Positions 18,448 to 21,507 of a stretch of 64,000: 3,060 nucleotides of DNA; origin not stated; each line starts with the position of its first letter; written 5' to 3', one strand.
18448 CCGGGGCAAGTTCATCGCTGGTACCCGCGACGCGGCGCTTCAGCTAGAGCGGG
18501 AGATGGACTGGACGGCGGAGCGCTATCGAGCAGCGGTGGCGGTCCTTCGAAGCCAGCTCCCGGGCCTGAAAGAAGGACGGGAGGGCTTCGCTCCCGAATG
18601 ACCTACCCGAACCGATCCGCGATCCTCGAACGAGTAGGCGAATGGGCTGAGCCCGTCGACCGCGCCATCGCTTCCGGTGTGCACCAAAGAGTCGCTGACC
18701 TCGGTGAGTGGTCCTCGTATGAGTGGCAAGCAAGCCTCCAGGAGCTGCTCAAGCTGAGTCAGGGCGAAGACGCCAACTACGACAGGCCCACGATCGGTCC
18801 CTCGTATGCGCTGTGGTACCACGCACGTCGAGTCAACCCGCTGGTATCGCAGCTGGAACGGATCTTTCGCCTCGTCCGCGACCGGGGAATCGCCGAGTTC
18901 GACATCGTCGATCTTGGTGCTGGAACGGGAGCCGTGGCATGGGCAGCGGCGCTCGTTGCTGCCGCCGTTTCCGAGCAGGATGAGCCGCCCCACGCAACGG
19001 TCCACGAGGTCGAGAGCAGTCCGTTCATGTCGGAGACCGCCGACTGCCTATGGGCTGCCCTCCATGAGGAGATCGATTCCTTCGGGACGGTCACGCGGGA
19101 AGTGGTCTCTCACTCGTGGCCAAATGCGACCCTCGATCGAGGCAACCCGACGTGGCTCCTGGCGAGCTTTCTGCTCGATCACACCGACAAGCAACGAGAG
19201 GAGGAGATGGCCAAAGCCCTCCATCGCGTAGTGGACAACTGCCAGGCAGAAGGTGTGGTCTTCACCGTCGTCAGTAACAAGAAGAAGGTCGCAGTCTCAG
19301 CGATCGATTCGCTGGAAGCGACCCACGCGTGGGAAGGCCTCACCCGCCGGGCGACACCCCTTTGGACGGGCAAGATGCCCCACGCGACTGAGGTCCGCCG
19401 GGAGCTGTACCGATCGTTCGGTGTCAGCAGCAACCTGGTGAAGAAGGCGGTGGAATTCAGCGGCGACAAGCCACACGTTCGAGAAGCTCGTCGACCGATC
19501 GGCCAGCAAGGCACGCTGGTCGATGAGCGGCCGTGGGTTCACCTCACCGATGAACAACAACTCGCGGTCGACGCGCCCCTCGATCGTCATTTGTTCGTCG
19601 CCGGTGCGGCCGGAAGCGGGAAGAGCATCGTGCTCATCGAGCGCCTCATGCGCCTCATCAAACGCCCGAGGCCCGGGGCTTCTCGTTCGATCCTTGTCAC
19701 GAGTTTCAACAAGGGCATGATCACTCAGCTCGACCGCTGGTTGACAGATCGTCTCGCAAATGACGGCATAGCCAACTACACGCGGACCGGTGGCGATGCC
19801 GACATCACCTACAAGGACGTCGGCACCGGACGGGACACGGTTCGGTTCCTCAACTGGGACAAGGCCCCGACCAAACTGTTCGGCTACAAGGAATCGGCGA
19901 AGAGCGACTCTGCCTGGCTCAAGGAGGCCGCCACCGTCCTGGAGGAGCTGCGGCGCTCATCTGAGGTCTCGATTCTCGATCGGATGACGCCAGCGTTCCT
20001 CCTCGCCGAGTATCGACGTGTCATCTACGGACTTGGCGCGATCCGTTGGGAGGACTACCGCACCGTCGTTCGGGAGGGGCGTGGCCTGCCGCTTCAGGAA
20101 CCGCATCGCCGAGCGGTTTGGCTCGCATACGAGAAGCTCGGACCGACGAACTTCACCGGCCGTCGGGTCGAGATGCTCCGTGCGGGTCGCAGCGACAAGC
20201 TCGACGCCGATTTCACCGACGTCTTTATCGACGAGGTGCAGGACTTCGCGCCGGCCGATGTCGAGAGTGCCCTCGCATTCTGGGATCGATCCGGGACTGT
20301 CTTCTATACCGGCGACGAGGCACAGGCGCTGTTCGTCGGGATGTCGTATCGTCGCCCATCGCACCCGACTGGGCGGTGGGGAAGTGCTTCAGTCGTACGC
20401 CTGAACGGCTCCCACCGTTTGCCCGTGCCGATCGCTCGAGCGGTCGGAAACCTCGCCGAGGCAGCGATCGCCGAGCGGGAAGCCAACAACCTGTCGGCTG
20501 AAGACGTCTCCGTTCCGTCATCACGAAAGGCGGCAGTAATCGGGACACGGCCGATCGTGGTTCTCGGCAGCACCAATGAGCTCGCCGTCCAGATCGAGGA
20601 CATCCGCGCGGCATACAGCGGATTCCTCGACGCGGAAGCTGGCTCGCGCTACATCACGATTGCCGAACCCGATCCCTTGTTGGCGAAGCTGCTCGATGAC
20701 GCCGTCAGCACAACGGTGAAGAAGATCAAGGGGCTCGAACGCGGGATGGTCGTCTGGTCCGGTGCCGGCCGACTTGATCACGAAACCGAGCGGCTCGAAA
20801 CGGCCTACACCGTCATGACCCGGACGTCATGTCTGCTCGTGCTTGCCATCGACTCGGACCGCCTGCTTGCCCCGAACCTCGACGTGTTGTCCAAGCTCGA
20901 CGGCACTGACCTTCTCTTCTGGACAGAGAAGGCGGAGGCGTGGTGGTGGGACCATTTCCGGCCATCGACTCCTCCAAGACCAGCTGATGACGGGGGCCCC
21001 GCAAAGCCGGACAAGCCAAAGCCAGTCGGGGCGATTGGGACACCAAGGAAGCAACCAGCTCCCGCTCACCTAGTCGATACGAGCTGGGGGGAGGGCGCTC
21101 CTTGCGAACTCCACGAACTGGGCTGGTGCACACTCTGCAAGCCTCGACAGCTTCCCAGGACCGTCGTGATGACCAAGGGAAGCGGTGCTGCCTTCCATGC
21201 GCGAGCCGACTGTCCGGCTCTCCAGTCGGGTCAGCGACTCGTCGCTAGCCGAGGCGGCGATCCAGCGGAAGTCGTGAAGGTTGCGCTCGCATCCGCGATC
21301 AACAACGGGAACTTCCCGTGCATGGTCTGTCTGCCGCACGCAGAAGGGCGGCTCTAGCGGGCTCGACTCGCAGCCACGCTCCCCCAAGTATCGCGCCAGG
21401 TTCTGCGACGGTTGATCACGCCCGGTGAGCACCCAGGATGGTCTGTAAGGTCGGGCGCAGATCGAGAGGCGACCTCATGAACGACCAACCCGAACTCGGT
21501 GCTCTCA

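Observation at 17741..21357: Translationally coupled radical SAM + (SAM-methyltransferase / SF1 helicase / Zn-tail) pair: candidate undescribed DNA-modification or defence module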

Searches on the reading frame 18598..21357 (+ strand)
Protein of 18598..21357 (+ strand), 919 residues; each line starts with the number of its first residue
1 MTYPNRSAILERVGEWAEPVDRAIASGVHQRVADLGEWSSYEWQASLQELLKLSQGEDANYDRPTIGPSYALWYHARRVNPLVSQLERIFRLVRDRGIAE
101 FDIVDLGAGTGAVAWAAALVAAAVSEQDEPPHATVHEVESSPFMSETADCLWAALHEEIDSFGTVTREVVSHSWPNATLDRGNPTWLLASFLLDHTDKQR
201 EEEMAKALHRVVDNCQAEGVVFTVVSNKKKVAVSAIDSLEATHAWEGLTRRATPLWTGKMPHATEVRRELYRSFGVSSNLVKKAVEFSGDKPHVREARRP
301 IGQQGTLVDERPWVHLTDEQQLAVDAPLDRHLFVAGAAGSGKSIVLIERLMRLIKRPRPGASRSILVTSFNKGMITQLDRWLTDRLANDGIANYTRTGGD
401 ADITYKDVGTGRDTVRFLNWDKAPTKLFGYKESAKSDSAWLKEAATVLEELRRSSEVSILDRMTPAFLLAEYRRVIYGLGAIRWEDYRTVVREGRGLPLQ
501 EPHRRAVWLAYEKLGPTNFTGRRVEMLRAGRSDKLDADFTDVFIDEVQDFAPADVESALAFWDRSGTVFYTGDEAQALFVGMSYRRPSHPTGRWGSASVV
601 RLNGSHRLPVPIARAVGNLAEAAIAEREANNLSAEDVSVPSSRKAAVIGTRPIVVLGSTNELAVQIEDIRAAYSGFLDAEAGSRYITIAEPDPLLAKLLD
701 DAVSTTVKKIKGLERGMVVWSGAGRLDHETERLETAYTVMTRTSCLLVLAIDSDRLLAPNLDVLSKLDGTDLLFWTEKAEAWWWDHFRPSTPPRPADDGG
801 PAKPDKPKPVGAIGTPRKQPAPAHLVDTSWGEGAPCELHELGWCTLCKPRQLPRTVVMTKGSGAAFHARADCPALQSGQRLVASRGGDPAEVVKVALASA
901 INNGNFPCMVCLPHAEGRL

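Call 6: search_protein_families(library=pfam, proteins=[window:18598-21357:+], max_evalue=0.01)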
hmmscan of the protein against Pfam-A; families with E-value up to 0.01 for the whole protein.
window:18598-21357:+ (919 aa): 4 families
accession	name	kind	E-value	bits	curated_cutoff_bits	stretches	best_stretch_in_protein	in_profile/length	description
PF00580.27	UvrD-helicase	-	1.1e-09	38.8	23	1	316-386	1-69/271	UvrD/REP helicase N-terminal domain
PF13538.12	UvrD_C_2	-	0.00023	21.4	27.4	1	702-749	2-51/52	UvrD-like helicase C-terminal domain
PF13245.12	AAA_19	-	0.00063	20.4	25.1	1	320-581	1-133/134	AAA domain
PF13191.12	AAA_16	-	0.0086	17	32.6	0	330-381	25-85/167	AAA ATPase domain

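Call 7: search_protein_families(library=padloc, proteins=[window:18598-21357:+], max_evalue=0.01)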
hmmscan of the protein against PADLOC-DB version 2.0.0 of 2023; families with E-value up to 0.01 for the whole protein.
window:18598-21357:+ (919 aa): 18 families
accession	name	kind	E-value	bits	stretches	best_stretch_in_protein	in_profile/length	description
PDLC00131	GajB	-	1.5e-07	28.8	1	538-623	246-327/647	UrvD helicase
PDLC00112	GajB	-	5.8e-07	26.5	1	315-380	6-67/581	UrvD helicase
PDLC00146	GajB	-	1.4e-05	22.1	1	535-631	249-346/663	UrvD helicase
PDLC00138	GajB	-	2.1e-05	21.4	1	314-372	3-60/581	UrvD helicase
PDLC00149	GajB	-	2.7e-05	20.8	1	317-382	8-69/577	UrvD helicase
PDLC00132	GajB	-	3.1e-05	20.8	1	315-357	3-44/625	UrvD helicase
PDLC01087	C3a187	-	5.5e-05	20.2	1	327-379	208-255/559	NERD+UvrD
PDLC00148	GajB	-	8.3e-05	19.7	1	532-582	143-193/369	UrvD helicase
PDLC04140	mad8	-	8.8e-05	20.2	1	323-554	21-207/314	mads_8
PDLC00147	GajB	-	0.00012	19.1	1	534-629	228-321/637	UrvD helicase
PDLC00130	GajB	-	0.00017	18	1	314-366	2-51/589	UrvD helicase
PDLC00142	GajB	-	0.00036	17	1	315-371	2-57/583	UrvD helicase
PDLC03802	RTasHel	-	0.00042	17.3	0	319-371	8-58/675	DRT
PDLC00121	GajB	-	0.00061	16.4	0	316-371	6-60/565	UrvD helicase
PDLC00107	GajB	-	0.0015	15.3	1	314-372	13-71/587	UrvD helicase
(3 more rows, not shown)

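Call 8: search_protein_families(library=ncbifam, proteins=[window:18598-21357:+], max_evalue=0.01)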
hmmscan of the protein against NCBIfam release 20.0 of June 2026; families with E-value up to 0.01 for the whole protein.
window:18598-21357:+ (919 aa): 4 families
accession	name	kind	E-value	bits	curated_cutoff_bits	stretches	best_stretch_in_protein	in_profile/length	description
TIGR02785.1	addA_Gpos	equivalog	2.8e-06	25.5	707.65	1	316-368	2-52/1234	helicase-exonuclease AddAB subunit AddA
NF008276.0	PRK11054.1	equivalog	3.6e-05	22.5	543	1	316-393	197-272/684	DNA helicase IV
NF008743.0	PRK11773.1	equivalog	3.6e-05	22.3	965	1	315-372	9-65/720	DNA helicase II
TIGR01075.1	uvrD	equivalog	0.00011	20.7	1144.45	1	315-372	4-60/715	DNA helicase II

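Call 9: search_solved_structures(query=window:18598-21357:+, max_evalue=1)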
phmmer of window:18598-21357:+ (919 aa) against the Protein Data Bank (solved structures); distinct sequences matched with E-value up to 1: 3.
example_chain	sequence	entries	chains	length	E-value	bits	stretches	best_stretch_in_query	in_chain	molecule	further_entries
3u44_A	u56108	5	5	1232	0.18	13.3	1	317-384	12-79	ATP-dependent helicase/nuclease subunit A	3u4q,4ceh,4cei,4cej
3c5c_A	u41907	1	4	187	0.27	12.7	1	357-477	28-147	RAS-like protein 12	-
1qhh_A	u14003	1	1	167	0.41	12.1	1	309-373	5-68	PROTEIN (PCRA (SUBUNIT))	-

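Call 11: find_homologous_proteins(query=window:18598-21357:+)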
Query window:18598-21357:+ (919 aa): 52 proteins with E <= 0.001 among 8000 candidates.
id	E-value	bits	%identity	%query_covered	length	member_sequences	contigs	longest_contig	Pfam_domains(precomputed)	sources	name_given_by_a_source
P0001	0.0e+0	2106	100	100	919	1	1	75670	PF00580.28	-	-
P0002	9.5e-295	999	53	100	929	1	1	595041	PF00580.28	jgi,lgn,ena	-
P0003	1.2e-294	998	53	100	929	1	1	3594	PF00580.28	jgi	jgi:hypothetical protein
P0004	2.8e-294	997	53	100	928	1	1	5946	PF00580.28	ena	-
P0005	1.3e-288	978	52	100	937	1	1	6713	PF00580.28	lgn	-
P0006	1.6e-287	975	52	100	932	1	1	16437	PF13245.13,PF00580.28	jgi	jgi:DNA helicase-2/ATP-dependent DNA helicase PcrA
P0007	1.2e-279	949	56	85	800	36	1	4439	PF00580.28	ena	-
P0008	8.5e-218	744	48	85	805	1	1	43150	PF00580.28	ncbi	-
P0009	9.3e-207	708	46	86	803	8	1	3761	PF00580.28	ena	-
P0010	3.3e-201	689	45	85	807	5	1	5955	PF13245.13,PF00580.28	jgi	-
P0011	3.1e-192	659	44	85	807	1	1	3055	PF13245.13,PF00580.28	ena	-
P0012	5.5e-153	530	41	84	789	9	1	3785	PF00580.28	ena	-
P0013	3.6e-140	487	37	84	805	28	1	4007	PF00580.28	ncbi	-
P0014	2.7e-128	448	37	84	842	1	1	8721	PF00580.28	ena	-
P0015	2.4e-97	346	34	81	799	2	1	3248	PF13245.13,PF00580.28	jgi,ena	-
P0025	2.6e-65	239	28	76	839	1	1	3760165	PF13245.13,PF00580.28,PF02562.23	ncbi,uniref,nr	ncbi:UvrD-helicase domain-containing protein [Ferruginibacter albus]|uniref:UvrD-helicase domain-con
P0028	7.3e-63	231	29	81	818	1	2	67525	PF13245.13,PF00580.28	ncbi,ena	-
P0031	5.2e-62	229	29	79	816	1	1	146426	PF13245.13,PF00580.28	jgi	jgi:hypothetical protein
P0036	9.9e-59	218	30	85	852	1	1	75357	PF13245.13,PF13401.13,PF00580.28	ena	-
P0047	6.2e-55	205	30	81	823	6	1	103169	PF13245.13,PF00580.28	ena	-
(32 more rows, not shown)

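Call 12: find_encoding_contigs(protein=P0002, flank=8000, max_places=3)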
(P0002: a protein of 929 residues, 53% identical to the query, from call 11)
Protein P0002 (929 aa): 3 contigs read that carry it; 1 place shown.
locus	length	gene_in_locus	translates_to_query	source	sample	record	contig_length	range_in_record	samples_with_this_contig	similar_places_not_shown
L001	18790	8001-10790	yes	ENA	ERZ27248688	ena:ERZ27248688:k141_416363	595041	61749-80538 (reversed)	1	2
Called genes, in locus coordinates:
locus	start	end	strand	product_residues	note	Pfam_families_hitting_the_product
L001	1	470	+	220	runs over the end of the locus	-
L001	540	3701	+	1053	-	PF13091:PLDc_2, PF00176:SNF2-rel_dom (weak), PF00270:DEAD (weak), PF04851:ResIII, PF00271:Helicase_C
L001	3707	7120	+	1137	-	PF02384:N6_Mtase (faint), PF07669:Eco57I (weak), PF18135:Type_ISP_C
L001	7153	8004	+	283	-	PF04055:Radical_SAM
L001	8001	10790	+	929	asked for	PF00580:UvrD-helicase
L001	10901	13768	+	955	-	PF08378:NERD, PF00069:Pkinase, PF01636:APH (weak), PF07714:PK_Tyr_Ser-Thr, PF00069:Pkinase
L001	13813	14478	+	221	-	-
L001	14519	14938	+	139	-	-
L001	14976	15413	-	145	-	-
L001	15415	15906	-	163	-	-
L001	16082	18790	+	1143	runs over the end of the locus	PF01443:Viral_helicase1 (faint), PF13482:RNase_H_2, PF13086:AAA_11 (weak), PF13245:AAA_19 (weak), PF13604:AAA_30, PF13086:AAA_11, PF13087:AAA_12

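Call 13: find_encoding_contigs(protein=P0008, flank=8000, max_places=3)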
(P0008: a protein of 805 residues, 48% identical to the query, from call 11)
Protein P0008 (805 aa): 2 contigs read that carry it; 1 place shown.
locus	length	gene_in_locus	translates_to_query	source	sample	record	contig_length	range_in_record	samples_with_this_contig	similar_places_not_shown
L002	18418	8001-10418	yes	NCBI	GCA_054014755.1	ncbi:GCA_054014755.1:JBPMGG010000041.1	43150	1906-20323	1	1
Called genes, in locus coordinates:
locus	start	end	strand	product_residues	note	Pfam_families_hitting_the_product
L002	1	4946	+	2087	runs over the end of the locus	PF00270:DEAD, PF27116:YjiV_N (faint), PF00271:Helicase_C, PF09369:MZB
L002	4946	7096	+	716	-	PF00580:UvrD-helicase, PF13245:AAA_19, PF13604:AAA_30 (faint), PF00580:UvrD-helicase, PF13361:UvrD_C, PF13538:UvrD_C_2 (faint)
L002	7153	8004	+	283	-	PF04055:Radical_SAM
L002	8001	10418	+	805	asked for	PF00580:UvrD-helicase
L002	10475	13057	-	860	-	PF22352:K319L-like_PKD (faint), PF18911:PKD_4, PF00801:PKD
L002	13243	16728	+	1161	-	PF12705:PDDEXK_1 (weak), PF13482:RNase_H_2, PF13604:AAA_30, PF01443:Viral_helicase1 (faint), PF13245:AAA_19 (weak), PF13086:AAA_11 (weak), PF13087:AAA_12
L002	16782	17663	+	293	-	PF14338:Mrr_N, PF04471:Mrr_cat, PF13156:Mrr_cat_2 (weak), PF22722:NA-iREase1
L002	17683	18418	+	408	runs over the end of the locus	PF19888:DUF6361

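Call 14: find_encoding_contigs(protein=P0025, flank=8000, max_places=3)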
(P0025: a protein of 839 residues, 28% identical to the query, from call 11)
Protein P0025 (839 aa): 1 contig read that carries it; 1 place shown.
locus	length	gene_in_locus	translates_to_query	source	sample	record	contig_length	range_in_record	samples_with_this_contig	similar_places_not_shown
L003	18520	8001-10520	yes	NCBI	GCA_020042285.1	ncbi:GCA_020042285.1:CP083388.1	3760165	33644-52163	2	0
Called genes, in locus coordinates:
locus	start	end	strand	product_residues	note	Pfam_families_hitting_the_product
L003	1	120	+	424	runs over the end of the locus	-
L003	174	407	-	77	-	PF01329:Pterin_4a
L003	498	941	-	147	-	-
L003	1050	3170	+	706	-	PF01926:MMR_HSR1, PF02421:FeoB_N, PF07670:Gate, PF07664:FeoB_C, PF07670:Gate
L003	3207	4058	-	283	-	-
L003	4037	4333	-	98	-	-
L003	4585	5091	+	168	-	-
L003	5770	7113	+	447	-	PF13102:Phage_int_SAM_5, PF00589:Phage_integrase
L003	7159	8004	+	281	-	PF04055:Radical_SAM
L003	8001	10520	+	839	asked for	PF02562:PhoH (faint), PF00580:UvrD-helicase, PF13245:AAA_19 (weak)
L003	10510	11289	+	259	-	PF05066:HARE-HTH, PF11645:PDDEXK_5 (faint)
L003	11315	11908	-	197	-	PF00239:Resolvase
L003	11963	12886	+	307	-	PF12950:TaqI_C (weak)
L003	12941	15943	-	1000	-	PF20473:MmeI_Mtase (weak), PF07669:Eco57I, PF02384:N6_Mtase, PF12950:TaqI_C (weak)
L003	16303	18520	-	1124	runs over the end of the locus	PF13091:PLDc_2 (weak), PF00176:SNF2-rel_dom (weak), PF00270:DEAD (faint), PF04851:ResIII (weak), PF00271:Helicase_C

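Call 17: search_protein_families(library=pfam, alignment_id=A1, max_evalue=1)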
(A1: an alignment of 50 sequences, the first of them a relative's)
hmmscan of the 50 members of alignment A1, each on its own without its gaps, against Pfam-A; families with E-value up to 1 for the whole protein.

A. member 1, P0001 (919 aa): 10 families
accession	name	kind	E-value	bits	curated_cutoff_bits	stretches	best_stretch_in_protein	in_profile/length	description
PF00580.27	UvrD-helicase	-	1.1e-09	38.8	23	1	316-386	1-69/271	UvrD/REP helicase N-terminal domain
PF13538.12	UvrD_C_2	-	0.00023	21.4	27.4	1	702-749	2-51/52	UvrD-like helicase C-terminal domain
PF13245.12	AAA_19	-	0.00063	20.4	25.1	1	320-581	1-133/134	AAA domain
PF13191.12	AAA_16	-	0.0086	17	32.6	1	330-381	25-85/167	AAA ATPase domain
PF01443.25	Viral_helicase1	-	0.012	15.8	21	0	333-352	2-21/228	Viral superfamily 1 RNA helicase core domain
PF13401.12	AAA_22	-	0.018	15.8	27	0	330-392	6-64/130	AAA domain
PF01580.24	FtsK_SpoIIIE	-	0.019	14.8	24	1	320-347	36-57/221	FtsK/SpoIIIE family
PF00025.27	Arf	-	0.1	12.5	22.3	1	191-238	87-133/174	ADP-ribosylation factor family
PF09848.15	SLFN-g3_helicase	-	0.14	11.8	24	1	332-356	4-28/354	Schlafen group 3, DNA/RNA helicase domain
PF01661.27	Macro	-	0.21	12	22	0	65-119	61-115/118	Macro domain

B. families by the number of members that match (of 50 scanned): 55 families (the first 25 are shown)
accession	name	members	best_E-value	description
PF00580.27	UvrD-helicase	50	1.2e-22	UvrD/REP helicase N-terminal domain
PF13245.12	AAA_19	49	3.5e-10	AAA domain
PF13191.12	AAA_16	48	1.9e-06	AAA ATPase domain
PF01443.25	Viral_helicase1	44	2.3e-08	Viral superfamily 1 RNA helicase core domain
PF13401.12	AAA_22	41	3.2e-06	AAA domain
PF13604.12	AAA_30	32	2.2e-05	AAA domain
PF13538.12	UvrD_C_2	30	5.4e-07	UvrD-like helicase C-terminal domain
PF25199.1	nSTAND_NTPase5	26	1.8e-05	Novel STAND NTPase 5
PF04851.21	ResIII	22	2.4e-05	Type III restriction enzyme, res subunit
PF02562.22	PhoH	18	4.6e-08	PhoH-like protein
PF13086.12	AAA_11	18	0.00038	AAA domain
PF09848.15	SLFN-g3_helicase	17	0.0066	Schlafen group 3, DNA/RNA helicase domain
PF13847.12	Methyltransf_31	15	0.0015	Methyltransferase domain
PF05127.21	NAT10_TcmA_helicase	15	0.0046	RNA cytidine acetyltransferase NAT10/TcmA, helicase domain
PF01637.24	ATPase_2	14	1.6e-07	ATPase domain predominantly from Archaea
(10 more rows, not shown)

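Call 22: find_related_loci(query=A1, collection=genome_contigs, flank=8000)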
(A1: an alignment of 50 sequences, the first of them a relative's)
Query A1 (919 aa) in genome_contigs; peptide patterns used: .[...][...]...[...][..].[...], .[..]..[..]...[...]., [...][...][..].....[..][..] (x = any residue, [..] = any of these).
599 stretches matched a pattern (row limit reached: there are more); 73 encode a relative of the query (tblastn E <= 1e-3); 69 distinct loci.
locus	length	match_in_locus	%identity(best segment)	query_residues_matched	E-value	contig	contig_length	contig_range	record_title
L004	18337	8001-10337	37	7-783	1e-118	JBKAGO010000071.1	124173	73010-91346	MAG: Acidimicrobiales bacterium isolate Ske_MAG14 Ske_MAG14_0071, whole genome shotgun sequence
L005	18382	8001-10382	32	6-781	6e-96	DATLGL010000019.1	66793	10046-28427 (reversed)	MAG TPA_asm: Acidimicrobiales bacterium isolate SMAG_U13613 k141_171869, whole genome shotgun sequence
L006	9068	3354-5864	31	20-844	1e-91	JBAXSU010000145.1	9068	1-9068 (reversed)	MAG: Actinomycetota bacterium isolate ELA617 MAG617_145, whole genome shotgun sequence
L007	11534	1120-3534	31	10-782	4e-88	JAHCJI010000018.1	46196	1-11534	MAG: Phycisphaeraceae bacterium isolate TGS_PLA1 PLA1_18, whole genome shotgun sequence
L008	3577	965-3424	29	4-791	2e-78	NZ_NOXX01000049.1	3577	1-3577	Flavobacterium aurantiibacter strain TH167 C3195, whole genome shotgun sequence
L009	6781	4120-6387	29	41-779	2e-75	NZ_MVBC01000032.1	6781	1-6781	Hymenobacter sp. CRA2 NODE_32_length_6781_cov_124.945_ID_1572, whole genome shotgun sequence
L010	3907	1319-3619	29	41-780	5e-75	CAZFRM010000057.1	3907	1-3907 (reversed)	MAG TPA_asm: uncultured Roseivirgaceae bacterium isolate SRP344714_co2_393 genome assembly, contig: NODE_59403_length_39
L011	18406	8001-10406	30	18-785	3e-72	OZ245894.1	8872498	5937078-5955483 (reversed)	MAG: Saprospiraceae bacterium isolate 95635b9e-7190-4540-af38-e21a3cfd68f5 genome assembly, chromosome: 1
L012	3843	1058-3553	28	4-807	2e-72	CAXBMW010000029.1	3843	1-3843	MAG TPA_asm: uncultured Balneolaceae bacterium isolate ERR2762122_metabat2_136 genome assembly, contig: ERZ3421826.35596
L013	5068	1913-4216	29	41-781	1e-71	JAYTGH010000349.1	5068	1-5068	MAG: Flavobacterium sp. isolate GFS_2297 GFS_2297_348, whole genome shotgun sequence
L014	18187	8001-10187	28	32-751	2e-71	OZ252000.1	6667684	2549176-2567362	MAG: Ferruginibacter sp. isolate 68edfeef-088a-42c5-a09d-8d7a2ac4187b genome assembly, chromosome: 1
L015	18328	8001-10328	27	41-785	1e-70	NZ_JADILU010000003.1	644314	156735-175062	Psychroserpens luteus strain SM1212 NODE_3_length_644314_cov_63.663352, whole genome shotgun sequence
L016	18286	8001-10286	29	49-791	3e-70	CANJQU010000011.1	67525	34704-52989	MAG: Chitinophagaceae bacterium isolate RH-23may17-564 genome assembly, contig: RH-23may17-C2867, whole genome shotgun s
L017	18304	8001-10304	29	41-781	3e-70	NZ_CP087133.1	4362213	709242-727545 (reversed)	Flavobacterium flavipigmentatum strain F-70 chromosome, complete genome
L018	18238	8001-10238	32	38-781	7e-70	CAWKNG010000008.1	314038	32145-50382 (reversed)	MAG: uncultured Actinomycetes bacterium isolate MFD01275.bin.1.259 genome assembly, contig: contig_42939, whole genome s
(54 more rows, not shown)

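Call 41: search_protein_families(library=pfam, alignment_id=A3, max_evalue=0.00001)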
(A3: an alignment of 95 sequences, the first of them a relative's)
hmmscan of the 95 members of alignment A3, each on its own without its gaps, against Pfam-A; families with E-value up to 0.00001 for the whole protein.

A. member 1, L001:540-3698:+ (1053 aa): 5 families
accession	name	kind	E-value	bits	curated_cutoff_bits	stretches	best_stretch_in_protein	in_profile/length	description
PF00271.37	Helicase_C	-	2.5e-18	66.8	23.5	1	699-822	2-108/110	Helicase conserved C-terminal domain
PF13091.12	PLDc_2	-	2.9e-10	40.5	27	1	111-186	61-132/132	PLD-like domain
PF04851.21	ResIII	-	3.8e-08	33.8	22.5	1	241-405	3-163/164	Type III restriction enzyme, res subunit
PF00176.29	SNF2-rel_dom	-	1.5e-06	28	24.9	0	245-415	1-174/290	SNF2-related domain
PF00270.35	DEAD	-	9.8e-06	25.8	26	0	246-409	4-164/167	DEAD/DEAH box helicase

B. families by the number of members that match (of 95 scanned): 82 families (the first 25 are shown)
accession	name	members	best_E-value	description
PF04851.21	ResIII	4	6.1e-10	Type III restriction enzyme, res subunit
PF00271.37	Helicase_C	3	1.6e-23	Helicase conserved C-terminal domain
PF14559.12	TPR_19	3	6.1e-09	Tetratricopeptide repeat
PF01555.25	N6_N4_Mtase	2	6.1e-32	DNA methylase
PF13175.12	AAA_15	2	1.3e-28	AAA ATPase domain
PF03235.19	GmrSD_N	2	3.5e-28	GmrSD restriction endonuclease, N-terminal domain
PF00515.34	TPR_1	2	4.9e-28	Tetratricopeptide repeat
PF00270.35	DEAD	2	1.8e-25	DEAD/DEAH box helicase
PF07719.23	TPR_2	2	3e-25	Tetratricopeptide repeat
PF13304.12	AAA_21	2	1.3e-21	AAA domain, putative AbiEii toxin, Type IV TA system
PF13414.12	TPR_11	2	8.9e-18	TPR repeat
PF00589.27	Phage_integrase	2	1.9e-14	Phage integrase family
PF13432.12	TPR_16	2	3e-13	Tetratricopeptide repeat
PF13431.12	TPR_17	2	7.6e-13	Tetratricopeptide repeat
PF00012.26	HSP70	1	3.2e-194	Hsp70 protein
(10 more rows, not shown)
